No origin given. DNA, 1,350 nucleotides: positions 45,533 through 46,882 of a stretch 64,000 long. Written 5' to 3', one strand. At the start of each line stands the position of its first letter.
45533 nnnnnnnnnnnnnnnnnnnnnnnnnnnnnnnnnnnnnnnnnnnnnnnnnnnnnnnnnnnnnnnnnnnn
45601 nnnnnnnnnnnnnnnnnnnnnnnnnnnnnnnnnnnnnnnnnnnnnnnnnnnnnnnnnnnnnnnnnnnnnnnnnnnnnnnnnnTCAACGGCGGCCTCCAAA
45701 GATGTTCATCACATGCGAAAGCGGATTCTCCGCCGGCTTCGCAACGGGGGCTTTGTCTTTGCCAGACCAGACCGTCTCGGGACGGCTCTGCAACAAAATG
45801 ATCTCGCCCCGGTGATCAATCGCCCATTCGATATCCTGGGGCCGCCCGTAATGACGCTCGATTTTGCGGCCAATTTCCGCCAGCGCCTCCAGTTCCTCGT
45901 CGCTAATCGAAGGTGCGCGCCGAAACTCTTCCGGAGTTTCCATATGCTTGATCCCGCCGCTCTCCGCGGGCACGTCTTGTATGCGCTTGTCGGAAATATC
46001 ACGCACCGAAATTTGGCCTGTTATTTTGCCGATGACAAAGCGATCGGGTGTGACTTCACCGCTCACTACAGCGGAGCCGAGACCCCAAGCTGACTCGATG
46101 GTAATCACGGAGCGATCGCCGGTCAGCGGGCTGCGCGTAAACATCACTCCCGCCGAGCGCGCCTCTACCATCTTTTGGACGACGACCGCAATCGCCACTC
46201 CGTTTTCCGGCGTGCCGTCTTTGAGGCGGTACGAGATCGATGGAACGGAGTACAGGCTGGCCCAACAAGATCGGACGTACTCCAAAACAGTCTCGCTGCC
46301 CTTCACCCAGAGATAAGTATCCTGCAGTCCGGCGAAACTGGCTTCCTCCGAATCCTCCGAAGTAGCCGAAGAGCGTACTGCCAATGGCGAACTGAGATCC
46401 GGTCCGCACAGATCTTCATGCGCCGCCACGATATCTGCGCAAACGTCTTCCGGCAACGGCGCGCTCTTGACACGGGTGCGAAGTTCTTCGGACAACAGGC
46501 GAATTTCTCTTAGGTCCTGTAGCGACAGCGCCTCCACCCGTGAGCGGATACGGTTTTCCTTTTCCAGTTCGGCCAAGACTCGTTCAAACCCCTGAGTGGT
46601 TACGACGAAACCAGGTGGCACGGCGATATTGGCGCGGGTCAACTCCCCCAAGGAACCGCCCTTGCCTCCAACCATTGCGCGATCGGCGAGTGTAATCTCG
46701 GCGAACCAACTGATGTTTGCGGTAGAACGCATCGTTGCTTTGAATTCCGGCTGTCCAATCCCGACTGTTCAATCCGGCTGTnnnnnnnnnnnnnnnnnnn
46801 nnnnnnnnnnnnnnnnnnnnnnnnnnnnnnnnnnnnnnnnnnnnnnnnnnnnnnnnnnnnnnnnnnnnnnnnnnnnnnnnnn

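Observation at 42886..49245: Aryl-dikinase + biotin-carboxylase + phosphatase operon (hpe/acv-like) that lacks a biotin carboxylase and carries an embedded cupin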

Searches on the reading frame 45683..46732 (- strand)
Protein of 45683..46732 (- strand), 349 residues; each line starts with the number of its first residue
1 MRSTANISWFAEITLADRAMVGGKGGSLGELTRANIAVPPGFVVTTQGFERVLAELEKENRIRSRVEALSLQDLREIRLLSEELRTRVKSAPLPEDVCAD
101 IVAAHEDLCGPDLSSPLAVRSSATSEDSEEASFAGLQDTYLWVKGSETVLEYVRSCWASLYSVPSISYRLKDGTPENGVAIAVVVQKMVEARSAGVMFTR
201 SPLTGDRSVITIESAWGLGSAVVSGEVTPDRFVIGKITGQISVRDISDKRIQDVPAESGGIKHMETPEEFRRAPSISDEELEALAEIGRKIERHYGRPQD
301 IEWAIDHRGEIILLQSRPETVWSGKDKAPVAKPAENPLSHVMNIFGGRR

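Call 3: search_protein_families(library=pfam, proteins=[window:45683-46732:-], max_evalue=0.01)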
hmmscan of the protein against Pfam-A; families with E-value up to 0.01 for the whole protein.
window:45683-46732:- (349 aa): 1 family
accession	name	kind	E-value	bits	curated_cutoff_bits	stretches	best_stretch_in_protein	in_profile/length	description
PF01326.24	PPDK_N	-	3.7e-103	345.7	27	1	19-332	2-322/328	Pyruvate phosphate dikinase, AMP/ATP-binding domain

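Call 4: search_protein_families(library=ncbifam, proteins=[window:45683-46732:-], max_evalue=0.01)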
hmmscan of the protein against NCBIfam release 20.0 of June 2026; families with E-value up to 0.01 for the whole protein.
window:45683-46732:- (349 aa): 16 families
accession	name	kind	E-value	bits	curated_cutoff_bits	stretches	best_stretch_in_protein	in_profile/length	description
NF005057.0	PRK06464.1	equivalog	4e-100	336.1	598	1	3-328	3-344/798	phosphoenolpyruvate synthase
TIGR01418.1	PEP_synth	equivalog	5.7e-99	332.5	739.75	1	7-331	2-341/784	pyruvate, water dikinase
NF004878.0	PRK06241.1-3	subfamily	2.3e-87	294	945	1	6-321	4-313/891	phosphoenolpyruvate synthase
NF041857.1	RIF_Ptrans_rph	equivalog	9.4e-87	292.2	999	1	10-321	6-312/864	rifamycin-inactivating phosphotransferase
NF004877.0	PRK06241.1-2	subfamily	7.7e-85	285.8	866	1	8-320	6-313/869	phosphoenolpyruvate synthase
NF004881.0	PRK06241.2-2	equivalog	1.1e-74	252.2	883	1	14-326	12-314/898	phosphoenolpyruvate synthase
NF004879.0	PRK06241.1-4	equivalog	2.6e-72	244.2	976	1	10-321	8-314/868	phosphoenolpyruvate synthase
NF052631.1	prodigiosin_PigC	equivalog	5.7e-72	242.9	1300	1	17-336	12-314/883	prodigiosin ligase PigC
NF000283.1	RPH_KJ151292.1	equivalog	4.1e-68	230.4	1700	1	13-321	12-315/865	rifamycin-inactivating phosphotransferase Rph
NF052632.1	undecylprod_RedH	equivalog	2.6e-67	227.5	1350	1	14-328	10-305/880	undecylprodigiosin ligase RedH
NF004880.0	PRK06241.2-1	equivalog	2.6e-58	197.7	972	2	17-233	14-222/837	phosphoenolpyruvate synthase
NF004883.0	PRK06241.2-4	equivalog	4e-52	177.5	1063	1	13-320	25-328/928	phosphoenolpyruvate synthase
NF004882.0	PRK06241.2-3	equivalog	8.1e-24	83.7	850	1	20-327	11-284/827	phosphoenolpyruvate synthase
NF004531.0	PRK05878.1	equivalog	1.8e-16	59.8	456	2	153-230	169-250/534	pyruvate, phosphate dikinase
TIGR01828.1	pyru_phos_dikin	equivalog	1.5e-12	46.4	843.45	2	10-55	7-52/865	pyruvate, phosphate dikinase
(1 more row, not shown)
